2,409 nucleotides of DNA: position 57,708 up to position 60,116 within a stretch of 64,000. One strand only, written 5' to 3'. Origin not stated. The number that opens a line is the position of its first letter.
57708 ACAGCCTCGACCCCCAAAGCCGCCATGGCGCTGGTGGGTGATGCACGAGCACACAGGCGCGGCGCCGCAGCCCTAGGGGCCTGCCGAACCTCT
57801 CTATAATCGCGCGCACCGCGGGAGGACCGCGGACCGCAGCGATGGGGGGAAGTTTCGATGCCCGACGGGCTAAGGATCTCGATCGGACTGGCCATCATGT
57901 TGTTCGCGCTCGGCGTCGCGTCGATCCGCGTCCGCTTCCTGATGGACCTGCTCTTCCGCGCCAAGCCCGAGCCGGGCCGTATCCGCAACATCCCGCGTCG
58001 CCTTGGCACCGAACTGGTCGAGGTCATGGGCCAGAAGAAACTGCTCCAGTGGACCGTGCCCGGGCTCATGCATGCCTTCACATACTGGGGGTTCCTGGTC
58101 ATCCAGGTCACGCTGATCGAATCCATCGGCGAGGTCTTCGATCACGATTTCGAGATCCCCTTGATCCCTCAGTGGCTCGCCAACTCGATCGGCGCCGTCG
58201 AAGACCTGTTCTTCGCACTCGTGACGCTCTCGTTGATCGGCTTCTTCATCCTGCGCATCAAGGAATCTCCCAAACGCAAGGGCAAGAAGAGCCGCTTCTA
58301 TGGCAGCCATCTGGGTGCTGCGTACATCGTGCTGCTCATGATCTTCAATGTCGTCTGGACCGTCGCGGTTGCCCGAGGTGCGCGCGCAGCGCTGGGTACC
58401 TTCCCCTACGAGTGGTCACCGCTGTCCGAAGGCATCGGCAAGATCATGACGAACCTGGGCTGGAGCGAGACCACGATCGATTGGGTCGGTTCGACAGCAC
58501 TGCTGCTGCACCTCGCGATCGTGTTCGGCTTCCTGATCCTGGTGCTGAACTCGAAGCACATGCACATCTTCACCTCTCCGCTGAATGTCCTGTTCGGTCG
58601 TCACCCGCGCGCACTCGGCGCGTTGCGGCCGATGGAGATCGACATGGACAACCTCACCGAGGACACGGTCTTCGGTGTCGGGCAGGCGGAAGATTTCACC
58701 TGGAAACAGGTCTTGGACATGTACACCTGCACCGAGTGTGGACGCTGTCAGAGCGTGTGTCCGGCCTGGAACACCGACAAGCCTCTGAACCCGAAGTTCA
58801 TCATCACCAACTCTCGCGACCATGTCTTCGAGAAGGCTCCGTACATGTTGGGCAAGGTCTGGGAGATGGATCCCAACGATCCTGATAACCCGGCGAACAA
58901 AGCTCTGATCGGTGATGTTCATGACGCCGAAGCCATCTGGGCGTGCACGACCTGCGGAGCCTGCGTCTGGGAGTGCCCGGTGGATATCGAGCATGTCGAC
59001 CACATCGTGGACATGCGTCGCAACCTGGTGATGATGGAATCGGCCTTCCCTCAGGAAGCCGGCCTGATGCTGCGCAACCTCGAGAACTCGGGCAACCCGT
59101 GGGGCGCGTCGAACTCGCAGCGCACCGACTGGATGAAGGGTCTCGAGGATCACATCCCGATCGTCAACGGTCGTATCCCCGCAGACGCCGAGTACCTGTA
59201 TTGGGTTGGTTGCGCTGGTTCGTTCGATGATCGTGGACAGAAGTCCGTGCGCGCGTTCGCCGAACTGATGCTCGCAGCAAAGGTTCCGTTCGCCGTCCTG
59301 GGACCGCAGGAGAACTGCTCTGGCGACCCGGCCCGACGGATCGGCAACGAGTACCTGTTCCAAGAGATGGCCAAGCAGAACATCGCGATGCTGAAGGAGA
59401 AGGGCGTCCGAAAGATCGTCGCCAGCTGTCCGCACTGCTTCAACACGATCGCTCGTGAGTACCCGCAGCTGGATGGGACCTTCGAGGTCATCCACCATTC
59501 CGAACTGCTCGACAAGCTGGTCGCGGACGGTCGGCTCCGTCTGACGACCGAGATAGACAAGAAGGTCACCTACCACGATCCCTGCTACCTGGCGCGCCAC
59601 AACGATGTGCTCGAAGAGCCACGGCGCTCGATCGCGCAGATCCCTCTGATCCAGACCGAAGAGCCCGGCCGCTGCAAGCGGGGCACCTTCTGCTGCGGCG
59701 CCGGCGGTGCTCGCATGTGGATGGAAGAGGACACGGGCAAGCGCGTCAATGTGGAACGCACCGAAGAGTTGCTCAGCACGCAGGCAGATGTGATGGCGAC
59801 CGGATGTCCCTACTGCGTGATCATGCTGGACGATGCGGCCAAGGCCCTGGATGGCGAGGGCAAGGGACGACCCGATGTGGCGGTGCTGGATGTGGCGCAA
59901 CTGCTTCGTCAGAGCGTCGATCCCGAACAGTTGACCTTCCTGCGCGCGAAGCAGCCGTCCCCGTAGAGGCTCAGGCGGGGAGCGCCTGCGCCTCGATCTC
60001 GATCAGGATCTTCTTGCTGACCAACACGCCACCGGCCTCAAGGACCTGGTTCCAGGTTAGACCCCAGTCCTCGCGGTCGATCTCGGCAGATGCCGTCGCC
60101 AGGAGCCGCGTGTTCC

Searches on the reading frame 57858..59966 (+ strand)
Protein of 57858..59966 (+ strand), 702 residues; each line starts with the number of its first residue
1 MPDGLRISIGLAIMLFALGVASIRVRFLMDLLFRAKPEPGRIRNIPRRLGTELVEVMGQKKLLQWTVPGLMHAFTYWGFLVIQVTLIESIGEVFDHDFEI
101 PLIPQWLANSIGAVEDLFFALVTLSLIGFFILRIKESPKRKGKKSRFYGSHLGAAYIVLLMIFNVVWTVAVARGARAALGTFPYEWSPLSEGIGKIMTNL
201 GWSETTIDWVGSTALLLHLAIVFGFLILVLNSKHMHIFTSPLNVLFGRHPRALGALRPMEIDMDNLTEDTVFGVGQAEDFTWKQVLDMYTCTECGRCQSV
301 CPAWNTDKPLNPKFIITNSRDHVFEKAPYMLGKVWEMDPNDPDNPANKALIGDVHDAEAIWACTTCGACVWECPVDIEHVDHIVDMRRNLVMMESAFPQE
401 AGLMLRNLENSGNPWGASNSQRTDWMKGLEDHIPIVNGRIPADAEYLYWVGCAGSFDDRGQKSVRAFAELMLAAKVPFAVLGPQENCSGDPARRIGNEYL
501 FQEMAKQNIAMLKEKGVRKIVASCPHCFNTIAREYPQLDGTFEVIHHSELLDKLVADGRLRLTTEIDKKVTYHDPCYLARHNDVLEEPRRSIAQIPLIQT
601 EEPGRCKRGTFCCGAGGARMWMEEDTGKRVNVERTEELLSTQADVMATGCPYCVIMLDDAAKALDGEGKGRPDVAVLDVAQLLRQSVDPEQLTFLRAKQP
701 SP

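Call 91: search_protein_families(library=pfam, proteins=[window:57858-59966:+], max_evalue=0.00001)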
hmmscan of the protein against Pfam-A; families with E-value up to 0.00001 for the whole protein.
window:57858-59966:+ (702 aa): 8 families
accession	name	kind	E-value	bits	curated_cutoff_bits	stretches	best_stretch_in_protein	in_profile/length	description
PF02754.22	CCG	-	1.1e-28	99.5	20.6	2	570-658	1-85/85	Cysteine-rich domain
PF13187.11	Fer4_9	-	3.1e-10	40.4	27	1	291-376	2-50/52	4Fe-4S dicluster domain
PF13237.11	Fer4_10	-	7.3e-09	35.9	25.5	1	285-374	3-53/53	4Fe-4S dicluster domain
PF13183.11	Fer4_8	-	1.5e-08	35.5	27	1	288-377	2-68/68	4Fe-4S dicluster domain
PF13534.11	Fer4_17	-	1.3e-07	32.5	22.2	0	339-377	19-60/61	4Fe-4S dicluster domain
PF12838.12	Fer4_7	-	1.9e-07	31.9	27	0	285-303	32-50/52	4Fe-4S dicluster domain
PF12797.12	Fer4_2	-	1.6e-06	28.2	24.5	0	282-303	1-22/22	4Fe-4S binding domain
PF00037.32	Fer4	-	8.5e-06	25.8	21.1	0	286-302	3-19/24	4Fe-4S binding domain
